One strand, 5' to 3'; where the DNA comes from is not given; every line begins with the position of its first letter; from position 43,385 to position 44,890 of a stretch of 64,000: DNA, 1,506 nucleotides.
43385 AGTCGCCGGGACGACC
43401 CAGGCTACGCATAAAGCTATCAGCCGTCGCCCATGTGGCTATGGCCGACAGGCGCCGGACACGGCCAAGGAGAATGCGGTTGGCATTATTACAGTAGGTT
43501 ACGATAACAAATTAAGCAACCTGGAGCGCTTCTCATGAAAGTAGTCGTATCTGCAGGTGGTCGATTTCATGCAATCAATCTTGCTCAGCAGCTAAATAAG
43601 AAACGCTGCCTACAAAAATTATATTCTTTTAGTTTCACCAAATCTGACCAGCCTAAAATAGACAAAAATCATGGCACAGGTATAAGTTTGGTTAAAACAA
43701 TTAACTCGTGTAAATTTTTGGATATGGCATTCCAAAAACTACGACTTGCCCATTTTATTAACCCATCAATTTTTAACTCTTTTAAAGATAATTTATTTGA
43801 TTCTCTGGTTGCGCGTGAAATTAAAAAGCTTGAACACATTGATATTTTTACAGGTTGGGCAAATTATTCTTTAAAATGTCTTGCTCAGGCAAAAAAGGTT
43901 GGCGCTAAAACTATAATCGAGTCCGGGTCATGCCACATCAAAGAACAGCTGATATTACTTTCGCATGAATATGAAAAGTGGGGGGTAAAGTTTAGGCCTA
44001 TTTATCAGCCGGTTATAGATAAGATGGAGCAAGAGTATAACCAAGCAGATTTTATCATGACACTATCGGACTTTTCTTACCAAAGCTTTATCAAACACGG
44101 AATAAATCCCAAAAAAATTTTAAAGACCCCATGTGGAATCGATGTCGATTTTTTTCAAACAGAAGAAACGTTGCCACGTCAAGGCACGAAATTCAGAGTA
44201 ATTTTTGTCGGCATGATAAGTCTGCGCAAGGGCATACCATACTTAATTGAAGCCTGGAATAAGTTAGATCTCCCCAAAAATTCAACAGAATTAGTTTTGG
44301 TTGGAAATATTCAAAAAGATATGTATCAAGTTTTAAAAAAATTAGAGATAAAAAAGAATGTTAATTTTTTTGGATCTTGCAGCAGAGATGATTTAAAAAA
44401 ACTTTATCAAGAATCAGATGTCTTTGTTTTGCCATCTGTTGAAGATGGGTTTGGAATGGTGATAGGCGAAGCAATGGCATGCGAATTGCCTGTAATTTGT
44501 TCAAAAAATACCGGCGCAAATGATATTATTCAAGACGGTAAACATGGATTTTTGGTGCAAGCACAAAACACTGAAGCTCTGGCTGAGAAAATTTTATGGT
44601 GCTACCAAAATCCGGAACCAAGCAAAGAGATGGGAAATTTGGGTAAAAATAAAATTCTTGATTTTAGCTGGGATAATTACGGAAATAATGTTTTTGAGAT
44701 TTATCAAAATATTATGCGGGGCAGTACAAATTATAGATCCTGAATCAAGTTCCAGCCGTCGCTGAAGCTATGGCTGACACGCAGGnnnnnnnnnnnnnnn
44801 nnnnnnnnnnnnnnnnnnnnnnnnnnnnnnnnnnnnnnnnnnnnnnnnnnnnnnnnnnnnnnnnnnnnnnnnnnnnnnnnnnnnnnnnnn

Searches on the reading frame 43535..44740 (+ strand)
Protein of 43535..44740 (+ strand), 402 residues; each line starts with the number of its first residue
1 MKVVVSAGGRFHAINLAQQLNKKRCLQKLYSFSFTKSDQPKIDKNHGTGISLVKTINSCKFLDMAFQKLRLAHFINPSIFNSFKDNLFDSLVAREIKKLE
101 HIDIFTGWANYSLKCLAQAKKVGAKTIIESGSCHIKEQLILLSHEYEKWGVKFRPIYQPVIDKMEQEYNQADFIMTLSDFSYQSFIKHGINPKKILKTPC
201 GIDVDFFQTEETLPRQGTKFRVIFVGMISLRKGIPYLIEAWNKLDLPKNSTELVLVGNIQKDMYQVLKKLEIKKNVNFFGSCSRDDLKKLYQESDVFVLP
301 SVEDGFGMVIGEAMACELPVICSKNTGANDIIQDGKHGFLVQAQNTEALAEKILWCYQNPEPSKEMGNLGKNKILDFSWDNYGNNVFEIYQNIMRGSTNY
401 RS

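Call 68: search_protein_families(library=pfam, proteins=[window:43535-44740:+])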
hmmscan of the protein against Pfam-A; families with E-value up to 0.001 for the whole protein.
window:43535-44740:+ (402 aa): 5 families
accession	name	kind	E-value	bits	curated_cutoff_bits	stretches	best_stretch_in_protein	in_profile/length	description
PF00534.26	Glycos_transf_1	-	6.6e-41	140.1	26.4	1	212-372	8-171/172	Glycosyl transferases group 1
PF13692.12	Glyco_trans_1_4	-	4.5e-35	121.4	27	1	220-359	2-142/142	Glycosyl transferases group 1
PF20706.3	GT4-conflict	-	2.3e-13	50.3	26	1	185-335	164-323/385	Family 4 Glycosyltransferase in conflict systems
PF13524.12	Glyco_trans_1_2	-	5.4e-06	26.8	25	1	253-375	17-130/144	Glycosyl transferase-like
PF13439.12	Glyco_transf_4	-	6e-05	23.6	28.5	1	67-205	38-169/170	Glycosyltransferase Family 4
